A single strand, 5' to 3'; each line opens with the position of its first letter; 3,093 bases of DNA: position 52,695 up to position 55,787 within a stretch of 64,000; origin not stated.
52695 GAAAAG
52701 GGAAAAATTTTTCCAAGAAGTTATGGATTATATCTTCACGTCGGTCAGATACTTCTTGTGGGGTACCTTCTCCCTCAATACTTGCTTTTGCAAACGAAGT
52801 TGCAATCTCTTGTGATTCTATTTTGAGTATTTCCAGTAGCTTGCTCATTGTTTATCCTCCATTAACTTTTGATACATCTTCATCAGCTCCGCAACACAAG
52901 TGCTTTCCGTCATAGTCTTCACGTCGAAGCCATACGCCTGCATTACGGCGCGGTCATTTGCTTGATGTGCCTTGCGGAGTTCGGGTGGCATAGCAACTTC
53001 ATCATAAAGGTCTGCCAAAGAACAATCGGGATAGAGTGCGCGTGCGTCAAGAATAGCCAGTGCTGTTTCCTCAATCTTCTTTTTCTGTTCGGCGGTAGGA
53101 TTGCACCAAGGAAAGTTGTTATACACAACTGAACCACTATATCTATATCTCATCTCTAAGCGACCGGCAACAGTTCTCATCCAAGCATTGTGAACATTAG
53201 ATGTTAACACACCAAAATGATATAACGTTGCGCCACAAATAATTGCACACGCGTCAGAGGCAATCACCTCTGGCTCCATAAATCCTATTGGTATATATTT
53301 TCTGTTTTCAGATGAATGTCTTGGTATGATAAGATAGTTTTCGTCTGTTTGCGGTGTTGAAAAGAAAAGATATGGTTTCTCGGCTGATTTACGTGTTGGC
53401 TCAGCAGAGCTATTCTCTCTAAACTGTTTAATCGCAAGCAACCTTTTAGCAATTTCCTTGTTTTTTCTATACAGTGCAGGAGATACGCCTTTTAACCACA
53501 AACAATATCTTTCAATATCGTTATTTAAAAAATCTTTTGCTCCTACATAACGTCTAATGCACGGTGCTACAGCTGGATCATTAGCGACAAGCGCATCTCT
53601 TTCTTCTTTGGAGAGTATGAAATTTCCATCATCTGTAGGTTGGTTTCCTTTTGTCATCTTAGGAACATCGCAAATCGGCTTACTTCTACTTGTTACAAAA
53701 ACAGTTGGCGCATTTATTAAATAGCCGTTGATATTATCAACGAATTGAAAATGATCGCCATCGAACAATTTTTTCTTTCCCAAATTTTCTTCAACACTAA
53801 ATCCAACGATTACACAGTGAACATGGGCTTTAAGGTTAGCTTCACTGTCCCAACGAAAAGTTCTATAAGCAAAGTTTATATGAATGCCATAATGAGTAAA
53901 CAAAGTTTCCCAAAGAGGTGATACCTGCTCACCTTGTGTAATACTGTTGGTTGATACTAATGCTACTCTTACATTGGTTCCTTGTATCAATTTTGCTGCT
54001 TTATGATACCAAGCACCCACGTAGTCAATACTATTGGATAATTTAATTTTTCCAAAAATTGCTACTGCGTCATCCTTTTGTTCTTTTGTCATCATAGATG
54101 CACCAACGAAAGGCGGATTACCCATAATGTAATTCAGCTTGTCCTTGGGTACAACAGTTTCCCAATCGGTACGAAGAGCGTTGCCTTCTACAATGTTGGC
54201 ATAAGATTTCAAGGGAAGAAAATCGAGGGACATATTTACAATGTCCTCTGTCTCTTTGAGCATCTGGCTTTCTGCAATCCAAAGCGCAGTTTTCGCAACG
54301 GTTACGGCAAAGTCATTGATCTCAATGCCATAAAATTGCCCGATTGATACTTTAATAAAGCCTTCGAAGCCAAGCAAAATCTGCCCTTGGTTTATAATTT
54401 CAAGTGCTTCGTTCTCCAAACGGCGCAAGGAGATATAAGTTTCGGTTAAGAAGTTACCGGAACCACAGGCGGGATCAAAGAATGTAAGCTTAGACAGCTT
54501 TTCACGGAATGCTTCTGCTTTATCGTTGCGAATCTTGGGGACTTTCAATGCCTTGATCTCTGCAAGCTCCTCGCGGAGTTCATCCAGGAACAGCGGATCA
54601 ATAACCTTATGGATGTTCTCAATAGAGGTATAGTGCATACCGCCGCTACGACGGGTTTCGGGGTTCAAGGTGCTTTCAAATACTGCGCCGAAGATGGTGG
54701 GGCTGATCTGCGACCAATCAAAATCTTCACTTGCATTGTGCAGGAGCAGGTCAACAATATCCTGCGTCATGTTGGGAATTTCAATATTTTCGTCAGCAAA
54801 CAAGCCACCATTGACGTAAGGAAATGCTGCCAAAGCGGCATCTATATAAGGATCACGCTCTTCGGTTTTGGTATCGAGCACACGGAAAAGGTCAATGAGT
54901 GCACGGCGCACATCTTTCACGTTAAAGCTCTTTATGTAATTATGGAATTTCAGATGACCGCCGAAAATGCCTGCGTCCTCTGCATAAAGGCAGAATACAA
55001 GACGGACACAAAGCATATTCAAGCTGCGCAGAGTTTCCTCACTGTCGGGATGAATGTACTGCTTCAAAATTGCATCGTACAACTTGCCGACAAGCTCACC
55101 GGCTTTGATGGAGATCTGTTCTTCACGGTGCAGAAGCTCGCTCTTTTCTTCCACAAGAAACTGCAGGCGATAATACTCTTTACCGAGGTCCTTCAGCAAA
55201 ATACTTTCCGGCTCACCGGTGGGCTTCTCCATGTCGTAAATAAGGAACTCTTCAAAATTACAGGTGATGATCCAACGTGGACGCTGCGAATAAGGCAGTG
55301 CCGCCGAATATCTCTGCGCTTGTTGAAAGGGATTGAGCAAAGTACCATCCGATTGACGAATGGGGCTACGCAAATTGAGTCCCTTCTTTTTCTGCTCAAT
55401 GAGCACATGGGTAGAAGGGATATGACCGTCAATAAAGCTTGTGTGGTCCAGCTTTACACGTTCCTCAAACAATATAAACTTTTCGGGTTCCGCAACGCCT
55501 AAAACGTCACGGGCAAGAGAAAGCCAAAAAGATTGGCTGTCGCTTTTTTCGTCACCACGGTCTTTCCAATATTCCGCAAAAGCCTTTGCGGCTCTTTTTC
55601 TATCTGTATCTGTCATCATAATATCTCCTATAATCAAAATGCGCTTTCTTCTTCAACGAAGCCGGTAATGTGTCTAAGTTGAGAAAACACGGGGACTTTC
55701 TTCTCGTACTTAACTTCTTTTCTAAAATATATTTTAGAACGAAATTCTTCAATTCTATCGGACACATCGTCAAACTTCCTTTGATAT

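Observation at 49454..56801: AT-rich co-directional block inside the mobile element: a candidate composite or undescribed defence system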

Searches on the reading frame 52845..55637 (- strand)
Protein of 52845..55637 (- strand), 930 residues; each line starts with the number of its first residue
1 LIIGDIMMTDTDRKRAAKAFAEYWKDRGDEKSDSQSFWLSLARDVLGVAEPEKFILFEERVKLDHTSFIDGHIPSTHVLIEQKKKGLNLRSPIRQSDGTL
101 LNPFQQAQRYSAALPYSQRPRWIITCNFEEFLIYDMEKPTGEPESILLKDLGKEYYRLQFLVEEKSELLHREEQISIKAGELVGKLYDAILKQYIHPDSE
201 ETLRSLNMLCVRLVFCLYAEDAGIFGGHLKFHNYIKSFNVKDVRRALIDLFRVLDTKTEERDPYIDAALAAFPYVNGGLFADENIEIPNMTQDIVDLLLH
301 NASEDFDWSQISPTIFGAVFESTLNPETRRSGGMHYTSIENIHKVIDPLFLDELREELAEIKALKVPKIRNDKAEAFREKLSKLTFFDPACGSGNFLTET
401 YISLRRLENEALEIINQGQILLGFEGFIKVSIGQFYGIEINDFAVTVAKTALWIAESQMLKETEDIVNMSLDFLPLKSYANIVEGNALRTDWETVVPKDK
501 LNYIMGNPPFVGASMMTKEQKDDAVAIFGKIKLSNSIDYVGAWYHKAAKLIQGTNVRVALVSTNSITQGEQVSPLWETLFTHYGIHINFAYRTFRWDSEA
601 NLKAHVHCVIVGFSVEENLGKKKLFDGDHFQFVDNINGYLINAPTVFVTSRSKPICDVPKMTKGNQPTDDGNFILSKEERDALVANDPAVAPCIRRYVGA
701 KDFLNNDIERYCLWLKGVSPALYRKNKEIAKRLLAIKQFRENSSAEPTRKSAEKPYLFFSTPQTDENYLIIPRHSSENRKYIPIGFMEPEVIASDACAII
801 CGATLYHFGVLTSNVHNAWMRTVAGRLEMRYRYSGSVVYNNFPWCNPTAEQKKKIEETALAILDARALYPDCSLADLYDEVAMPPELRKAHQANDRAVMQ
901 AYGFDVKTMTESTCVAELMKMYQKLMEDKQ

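Call 3: search_protein_families(library=pfam, proteins=[window:52845-55637:-], max_evalue=0.1)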
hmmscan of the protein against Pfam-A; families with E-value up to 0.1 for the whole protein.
window:52845-55637:- (930 aa): 8 families
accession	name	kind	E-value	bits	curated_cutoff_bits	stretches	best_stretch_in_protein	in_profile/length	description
PF20473.4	MmeI_Mtase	-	7.3e-88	294.5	27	1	371-625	8-258/259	MmeI, DNA-methyltransferase domain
PF20466.3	MmeI_TRD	-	4.3e-70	235.7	27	1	643-845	2-205/207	MmeI, target recognition domain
PF20464.3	MmeI_N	-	2e-37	129.7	27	1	16-193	2-181/181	MmeI, N-terminal domain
PF20467.3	MmeI_C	-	1.2e-21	77.2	27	1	850-927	4-80/83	MmeI, C-terminal domain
PF20465.4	MmeI_hel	-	4.2e-21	75.9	27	1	205-280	2-75/75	MmeI, helicase spacer domain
PF07669.17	Eco57I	-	6.3e-09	36.6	25.3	1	434-585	2-159/171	Eco57I restriction-modification methylase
PF02384.22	N6_Mtase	-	8.9e-05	22.4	20.4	1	385-524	49-148/311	N-6 DNA Methylase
PF25120.1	DUF7814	-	0.0055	16.9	27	1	249-288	124-164/228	Domain of unknown function (DUF7814)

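Call 4: search_protein_families(library=padloc, proteins=[window:52845-55637:-], max_evalue=0.1)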
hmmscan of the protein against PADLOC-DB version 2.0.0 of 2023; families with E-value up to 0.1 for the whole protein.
window:52845-55637:- (930 aa): 39 families (the best 25 are shown)
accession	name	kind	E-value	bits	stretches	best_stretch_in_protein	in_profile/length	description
PDLC03598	REase_MTase_IIG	-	0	1167.1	1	7-929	2-911/912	Type IIG restriction enzyme-methyltransferase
PDLC03599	REase_MTase_IIG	-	7.7e-98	326.5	2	13-715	4-687/959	Type IIG restriction enzyme-methyltransferase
PDLC03627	REase_MTase_IIG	-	1.1e-77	259.9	2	81-487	98-510/1136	Type IIG restriction enzyme-methyltransferase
PDLC02643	DrmMI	-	7.5e-38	128.1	1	500-906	868-1276/1347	DrmMI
PDLC02644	DrmMI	-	4.4e-18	62.6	2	776-905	686-823/988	DrmMI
PDLC04134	mad2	-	6.8e-17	59.5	1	44-520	18-371/492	mads_2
PDLC02646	DrmMI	-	6.8e-13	45.6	1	502-905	284-704/792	DrmMI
PDLC03612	REase_MTase_IIG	-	7.8e-10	35.5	2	172-287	246-363/1247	Type IIG restriction enzyme-methyltransferase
PDLC03604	REase_MTase_IIG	-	9.7e-10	35.1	1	254-500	271-513/1011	Type IIG restriction enzyme-methyltransferase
PDLC03609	REase_MTase_IIG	-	5.4e-09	32.4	1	371-586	424-638/1066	Type IIG restriction enzyme-methyltransferase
PDLC02640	DrmMI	-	1.9e-08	30.4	1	780-906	777-913/1015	DrmMI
PDLC03335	MTase_II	-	9e-08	29.2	1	382-583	102-276/607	Type II methyltransferase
PDLC02638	DrmMI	-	7e-07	25.8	0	199-289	277-364/935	DrmMI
PDLC03021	MTase_I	-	1.1e-06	25.7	1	385-513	187-285/491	Type I methyltransferase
PDLC03596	REase_MTase_IIG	-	1.1e-06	24.9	1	363-466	521-623/1148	Type IIG restriction enzyme-methyltransferase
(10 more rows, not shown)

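Call 39: find_related_loci(query=A2, collection=genome_contigs, flank=10000)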
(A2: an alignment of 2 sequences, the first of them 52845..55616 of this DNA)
Query A2 (923 aa) in genome_contigs; peptide patterns used: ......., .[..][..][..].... (x = any residue, [..] = any of these).
600 stretches matched a pattern (row limit reached: there are more); 495 encode a relative of the query (tblastn E <= 1e-3); the best 80 are kept; 80 distinct loci.
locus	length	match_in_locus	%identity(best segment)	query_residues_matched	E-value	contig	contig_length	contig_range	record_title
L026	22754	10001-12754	98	1-918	0e+0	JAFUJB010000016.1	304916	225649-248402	MAG: Clostridia bacterium isolate RGIG4540 Roe_deer_Rectum-1__c2724, whole genome shotgun sequence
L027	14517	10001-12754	93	1-918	0e+0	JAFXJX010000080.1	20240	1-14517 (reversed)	MAG: Clostridia bacterium isolate RGIG6482 Sheep_Rectum.Co__c2834827, whole genome shotgun sequence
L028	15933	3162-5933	81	1-920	0e+0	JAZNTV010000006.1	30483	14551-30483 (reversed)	MAG: Acutalibacteraceae bacterium isolate T1900044802_TS20190268.MAGScoT_cleanbin_000010 SGB_2718_k141_1298010, whole ge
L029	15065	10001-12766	80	1-918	0e+0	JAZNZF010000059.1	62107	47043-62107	MAG: Acutalibacteraceae bacterium isolate T1900044770_TS20190236.MAGScoT_cleanbin_000010 SGB_2444_k141_2257632, whole ge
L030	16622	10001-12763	80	1-922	0e+0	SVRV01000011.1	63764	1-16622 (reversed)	MAG: Oscillospiraceae bacterium isolate SIG652 NODE_11053_length_63764_cov_3.798482, whole genome shotgun sequence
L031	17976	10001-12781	80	1-920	0e+0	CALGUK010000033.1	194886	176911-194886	MAG TPA_asm: uncultured Clostridia bacterium isolate SRR6425810_bin.30_CONCOCT_v1.1_MAG genome assembly, contig: ERZ1767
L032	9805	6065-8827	78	1-920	0e+0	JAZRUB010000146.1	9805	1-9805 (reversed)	MAG: Eubacteriales bacterium isolate T1900045337_YK20190026.MAGScoT_cleanbin_000042 SGB_6626_k141_1198086, whole genome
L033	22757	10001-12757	78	1-920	0e+0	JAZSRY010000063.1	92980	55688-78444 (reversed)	MAG: Oscillospiraceae bacterium isolate T1900044535_TS20190001.MAGScoT_cleanbin_000012 SGB_5_k141_912700, whole genome s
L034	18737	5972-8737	77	1-918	0e+0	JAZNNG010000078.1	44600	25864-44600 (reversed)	MAG: Eubacteriales bacterium isolate T1900044657_TS20190123.MAGScoT_cleanbin_000041 SGB_1488_k141_2478863, whole genome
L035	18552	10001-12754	79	1-918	0e+0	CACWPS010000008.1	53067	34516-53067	MAG: Ruminococcaceae bacterium isolate RUG10806 genome assembly, contig: RUG10806_asm_8, whole genome shotgun sequence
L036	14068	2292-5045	78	1-921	0e+0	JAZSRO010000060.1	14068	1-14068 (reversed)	MAG: Acutalibacteraceae bacterium isolate T1900044537_TS20190003.MAGScoT_cleanbin_000007 SGB_28_k141_2362600, whole geno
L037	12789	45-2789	78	1-918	0e+0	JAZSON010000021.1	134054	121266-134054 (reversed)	MAG: Eubacteriales bacterium isolate T1900044549_TS20190015.MAGScoT_cleanbin_000011 SGB_185_k141_1455575, whole genome s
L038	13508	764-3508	76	1-918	0e+0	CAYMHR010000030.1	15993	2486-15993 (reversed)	MAG TPA_asm: uncultured Eubacteriales bacterium isolate SRP350583_co1_425 genome assembly, contig: NODE_6295_length_1599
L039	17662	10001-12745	77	1-918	0e+0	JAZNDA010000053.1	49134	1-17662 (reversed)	MAG: Eubacteriales bacterium isolate T1900044729_TS20190195.MAGScoT_cleanbin_000027 SGB_1991_k141_1217088, whole genome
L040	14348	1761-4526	77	1-920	0e+0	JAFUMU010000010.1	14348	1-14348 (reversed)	MAG: Clostridia bacterium isolate RGIG4637 Roe_deer_Rectum-4__c80722, whole genome shotgun sequence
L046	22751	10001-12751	78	1-918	0e+0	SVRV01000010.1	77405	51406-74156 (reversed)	MAG: Oscillospiraceae bacterium isolate SIG652 NODE_8001_length_77405_cov_3.713127, whole genome shotgun sequence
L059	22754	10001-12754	71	1-918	0e+0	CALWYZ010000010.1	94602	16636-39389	MAG: uncultured Clostridia bacterium isolate BRZ_KQ__bin77 genome assembly, contig: BRZ_KQ__NODE_454_length_94602_cov_15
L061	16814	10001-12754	71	1-918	0e+0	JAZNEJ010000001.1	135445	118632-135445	MAG: Eubacteriales bacterium isolate T1900044722_TS20190188.MAGScoT_cleanbin_000005 SGB_1910_k141_2106791, whole genome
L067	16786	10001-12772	69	1-920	0e+0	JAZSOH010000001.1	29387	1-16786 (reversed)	MAG: Acutalibacteraceae bacterium isolate T1900044549_TS20190015.MAGScoT_cleanbin_000035 SGB_191_k141_619816, whole geno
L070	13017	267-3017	69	1-917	0e+0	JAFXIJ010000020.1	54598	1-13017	MAG: Clostridia bacterium isolate RGIG6442 Sheep_Rectum.Co__c1674551, whole genome shotgun sequence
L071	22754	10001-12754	70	1-918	0e+0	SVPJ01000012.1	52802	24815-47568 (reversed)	MAG: Oscillospiraceae bacterium isolate SIG588 NODE_14678_length_52802_cov_3.089131, whole genome shotgun sequence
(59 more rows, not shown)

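Call 47: search_protein_families(library=pfam, proteins=[L030:12798-13805:+, L030:13822-15249:+, L046:12780-14633:+, L046:14646-15218:+, L067:12791-13405:+, L067:9246-9983:+, L067:8323-9222:+, L030:8255-9769:+, L067:15065-15625:+, L067:15616-16347:+], max_evalue=0.001)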
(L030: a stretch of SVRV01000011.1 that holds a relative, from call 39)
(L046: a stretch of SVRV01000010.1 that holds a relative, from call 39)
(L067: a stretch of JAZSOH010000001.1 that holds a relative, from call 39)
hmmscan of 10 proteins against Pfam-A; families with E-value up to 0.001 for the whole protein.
L030:12798-13805:+ (335 aa): 0 families

L030:13822-15249:+ (475 aa): 2 families
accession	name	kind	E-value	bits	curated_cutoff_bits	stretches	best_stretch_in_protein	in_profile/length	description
PF18862.6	ApeA_NTD1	-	9.2e-21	75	25.5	1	15-262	12-251/271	ApeA N-terminal domain 1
PF18739.6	HEPN_Apea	-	2e-20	74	24.4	1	308-441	1-134/136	Apea-like HEPN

L046:12780-14633:+ (617 aa): 5 families
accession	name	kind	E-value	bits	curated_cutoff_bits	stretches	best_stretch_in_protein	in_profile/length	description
PF13175.12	AAA_15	-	1.1e-23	85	32.1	1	1-386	1-373/374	AAA ATPase domain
PF13304.12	AAA_21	-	2.7e-16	60.9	27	1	165-387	136-303/304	AAA domain, putative AbiEii toxin, Type IV TA system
PF02463.25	SMC_N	-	7.6e-09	35.7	40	1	2-47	1-45/220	RecF/RecN/SMC N terminal domain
PF20469.4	OLD-like_TOPRIM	-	2.4e-05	25.2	23.2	1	452-509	7-67/67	Overcoming lysogenization defect protein-like, TOPRIM domain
PF13555.12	AAA_29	-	9.6e-05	22.5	27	1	5-54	3-49/61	P-loop containing region of AAA domain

L046:14646-15218:+ (190 aa): 0 families

L067:12791-13405:+ (204 aa): 1 family
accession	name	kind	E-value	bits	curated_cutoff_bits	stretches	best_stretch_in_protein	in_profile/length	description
PF18734.6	HEPN_AbiU2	-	4.8e-10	39.7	26.8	1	9-185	3-191/193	AbiU2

L067:9246-9983:+ (245 aa): 0 families

L067:8323-9222:+ (299 aa): 2 families
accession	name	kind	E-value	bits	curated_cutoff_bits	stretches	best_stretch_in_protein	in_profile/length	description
PF02661.23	Fic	-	1.8e-17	64.4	24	1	144-239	2-90/93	Fic/DOC family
PF12728.13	HTH_17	-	2.3e-05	25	27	1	3-43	1-40/51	Helix-turn-helix domain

L030:8255-9769:+ (504 aa): 3 families
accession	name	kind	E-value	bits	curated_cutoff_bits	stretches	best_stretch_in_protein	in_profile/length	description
PF00152.25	tRNA-synt_2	-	2.6e-100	335.9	25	1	162-499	2-307/308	tRNA synthetases class II (D, K and N)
PF01336.31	tRNA_anti-codon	-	1.3e-17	64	27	1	68-145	1-75/75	OB-fold nucleic acid binding domain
PF01409.25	tRNA-synt_2d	-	0.00011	22.2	19.8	0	253-307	104-156/246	tRNA synthetases class II core domain (F)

L067:15065-15625:+ (186 aa): 1 family
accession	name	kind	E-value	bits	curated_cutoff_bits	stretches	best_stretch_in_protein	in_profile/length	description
PF03352.18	Adenine_glyco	-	3.1e-68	229.5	25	1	9-179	1-176/177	Methyladenine glycosylase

L067:15616-16347:+ (243 aa): 1 family
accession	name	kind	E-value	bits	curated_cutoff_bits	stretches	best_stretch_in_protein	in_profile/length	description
PF02517.21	Rce1-like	-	2.6e-21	76.1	22.4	1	104-203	3-92/93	Type II CAAX prenyl endopeptidase Rce1-like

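Call 48: search_protein_families(library=padloc, proteins=[L030:12798-13805:+, L030:13822-15249:+, L046:12780-14633:+, L046:14646-15218:+, L067:12791-13405:+, L067:9246-9983:+, L067:8323-9222:+, L030:8255-9769:+, L067:15065-15625:+, L067:15616-16347:+], max_evalue=0.001)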
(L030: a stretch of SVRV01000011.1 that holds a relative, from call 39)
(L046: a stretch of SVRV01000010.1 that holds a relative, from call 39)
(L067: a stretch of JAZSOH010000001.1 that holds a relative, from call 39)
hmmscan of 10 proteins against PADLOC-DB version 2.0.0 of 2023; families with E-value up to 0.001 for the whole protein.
L030:12798-13805:+ (335 aa): 2 families
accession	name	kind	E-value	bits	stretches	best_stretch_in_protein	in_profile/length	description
PDLC04066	PD-T4-7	-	1.6e-46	156.9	1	15-304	6-306/337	-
PDLC04065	PD-T4-7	-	2.2e-38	130.7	1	18-304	2-321/333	-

L030:13822-15249:+ (475 aa): 4 families
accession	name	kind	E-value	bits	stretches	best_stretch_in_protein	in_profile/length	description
PDLC05048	PDC-S58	-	3.4e-38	129.7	1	14-467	16-457/461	-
PDLC01679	Cas13-ApeA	-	1.7e-17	61.9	1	274-442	19-183/187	Cas13-ApeA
PDLC01680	Cas13-ApeA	-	1.5e-14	52.3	1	273-439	12-175/175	Cas13-ApeA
PDLC05045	PDC-S58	-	9.8e-09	32.7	1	107-440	135-474/480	-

L046:12780-14633:+ (617 aa): 91 families (the best 25 are shown)
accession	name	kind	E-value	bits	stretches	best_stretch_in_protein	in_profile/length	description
PDLC02358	Old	-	1.1e-25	88.5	2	336-540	278-479/578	Old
PDLC02979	AriA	-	1.4e-22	79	1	1-387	1-373/373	-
PDLC02335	AbiLi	-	5.2e-18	63.2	1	3-413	50-262/326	AbiLi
PDLC02980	AriA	-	4.4e-17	61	1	28-387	1-303/304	-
PDLC04135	mad3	-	1.7e-15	55.4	2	345-389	286-329/374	mads_3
PDLC00072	GajA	-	3.1e-15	53.7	2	1-46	1-43/709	AAA ATPase domain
PDLC04178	HEC-01A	-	5e-15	53.4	2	2-47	8-49/399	-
PDLC00067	GajA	-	6.8e-13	45.9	1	343-406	305-363/604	AAA ATPase domain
PDLC04164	AriA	-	2.5e-12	44.9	1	268-387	128-236/253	-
PDLC00085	GajA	-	5.6e-12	43.2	2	1-49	1-46/580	AAA ATPase domain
PDLC02915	ATPase-Toprim_I-B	-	2.2e-11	41.3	2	342-410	255-323/623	-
PDLC00066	GajA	-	2.2e-11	41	1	308-484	242-409/567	AAA ATPase domain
PDLC00069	GajA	-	2.5e-11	40.7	1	1-196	1-191/687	AAA ATPase domain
PDLC00062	GajA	-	2.7e-11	40.6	1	340-436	300-389/639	AAA ATPase domain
PDLC00070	GajA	-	3.6e-11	40.4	1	342-540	290-478/596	AAA ATPase domain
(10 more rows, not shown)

L046:14646-15218:+ (190 aa): 0 families

L067:12791-13405:+ (204 aa): 0 families

L067:9246-9983:+ (245 aa): 0 families

L067:8323-9222:+ (299 aa): 9 families
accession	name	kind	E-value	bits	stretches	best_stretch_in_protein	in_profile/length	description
PDLC04836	PDC-S04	-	1.3e-114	379.5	1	59-294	3-239/244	-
PDLC04837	PDC-S04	-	1.3e-59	199.3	1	62-285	8-227/234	-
PDLC04840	PDC-S04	-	7.6e-30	102.3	1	80-270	10-202/227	-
PDLC03963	SoFic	-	5.7e-21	73.3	1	88-247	63-217/361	-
PDLC04839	PDC-S04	-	1.2e-09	36.1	1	195-250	108-167/205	-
PDLC04966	PDC-S24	-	6.1e-05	20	1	222-240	316-334/497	-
PDLC04842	PDC-S04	-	0.00012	19.9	1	200-237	88-125/202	-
PDLC04838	PDC-S04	-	0.00012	19.9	1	205-238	125-158/209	-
PDLC04841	PDC-S04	-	0.00013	19.8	1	195-245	181-234/292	-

L030:8255-9769:+ (504 aa): 0 families

L067:15065-15625:+ (186 aa): 0 families

L067:15616-16347:+ (243 aa): 0 families

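Call 84: search_protein_families(library=ncbifam, proteins=[window:52845-55616:-], max_evalue=0.01)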
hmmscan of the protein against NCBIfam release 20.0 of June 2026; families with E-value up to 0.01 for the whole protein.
window:52845-55616:- (923 aa): 4 families
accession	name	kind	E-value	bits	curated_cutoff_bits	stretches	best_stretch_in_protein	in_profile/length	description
NF033451.1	BREX_2_MTaseX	equivalog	0.00016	19.6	400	1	374-449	222-290/1185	BREX-2 system adenine-specific DNA-methyltransferase PglX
NF033455.1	BREX_6_MTaseX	exception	0.00041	18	900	1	362-456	315-407/1319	BREX-6 system adenine-specific DNA-methyltransferase PglX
NF033452.1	BREX_1_MTaseX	exception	0.0021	16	500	1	367-447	302-377/1210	BREX-1 system adenine-specific DNA-methyltransferase PglX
NF047738.1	antiphage_MADS2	equivalog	0.0095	14.2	720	0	378-507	334-456/654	methylation-associated defense system DNA methyltransferase MAD2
